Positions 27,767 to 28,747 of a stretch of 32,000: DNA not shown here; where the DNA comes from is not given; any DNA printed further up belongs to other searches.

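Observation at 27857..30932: Orphan VirB4-family ATPase with disordered termini, paired only with an ORFan under a near-consensus promoter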

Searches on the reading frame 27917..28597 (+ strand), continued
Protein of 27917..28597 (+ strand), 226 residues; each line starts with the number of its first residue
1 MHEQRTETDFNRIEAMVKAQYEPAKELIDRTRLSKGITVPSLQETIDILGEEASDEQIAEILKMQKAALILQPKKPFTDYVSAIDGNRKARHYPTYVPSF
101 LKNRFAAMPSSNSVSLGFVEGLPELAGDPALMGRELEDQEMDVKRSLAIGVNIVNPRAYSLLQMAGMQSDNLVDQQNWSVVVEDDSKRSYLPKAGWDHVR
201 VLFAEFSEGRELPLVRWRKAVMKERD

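Call 61: find_encoding_contigs(protein=P0138, flank=8000, max_places=1)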
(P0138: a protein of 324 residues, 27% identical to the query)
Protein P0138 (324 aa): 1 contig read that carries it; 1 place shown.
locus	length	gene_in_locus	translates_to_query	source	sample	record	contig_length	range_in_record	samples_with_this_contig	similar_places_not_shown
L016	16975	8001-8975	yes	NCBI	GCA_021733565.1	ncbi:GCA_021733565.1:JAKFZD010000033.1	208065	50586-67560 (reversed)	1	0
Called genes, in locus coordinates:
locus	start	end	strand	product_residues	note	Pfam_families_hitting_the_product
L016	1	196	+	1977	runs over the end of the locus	PF13205:Big_5, PF11974:bMG3, PF01835:MG2, PF07703:A2M_BRD, PF00207:A2M, PF17973:bMG10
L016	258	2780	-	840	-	PF02463:SMC_N, PF13476:AAA_23, PF13514:AAA_27 (weak), PF13555:AAA_29 (weak)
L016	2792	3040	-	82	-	-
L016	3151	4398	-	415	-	PF02403:Seryl_tRNA_N, PF00587:tRNA-synt_2b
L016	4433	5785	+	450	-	PF00919:UPF0004, PF04055:Radical_SAM, PF01938:TRAM (weak)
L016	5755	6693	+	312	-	PF01745:IPT (faint), PF01715:IPPT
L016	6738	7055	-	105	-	PF00085:Thioredoxin, PF14595:Thioredoxin_9 (weak), PF08534:Redoxin (faint), PF13098:Thioredoxin_2 (weak), PF13728:TraF (weak)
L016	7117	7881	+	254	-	PF27226:AF_1845 (weak)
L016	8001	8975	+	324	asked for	-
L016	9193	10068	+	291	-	-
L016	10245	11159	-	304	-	-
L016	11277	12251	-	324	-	-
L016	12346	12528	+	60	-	-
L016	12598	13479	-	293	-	-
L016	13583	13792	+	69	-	-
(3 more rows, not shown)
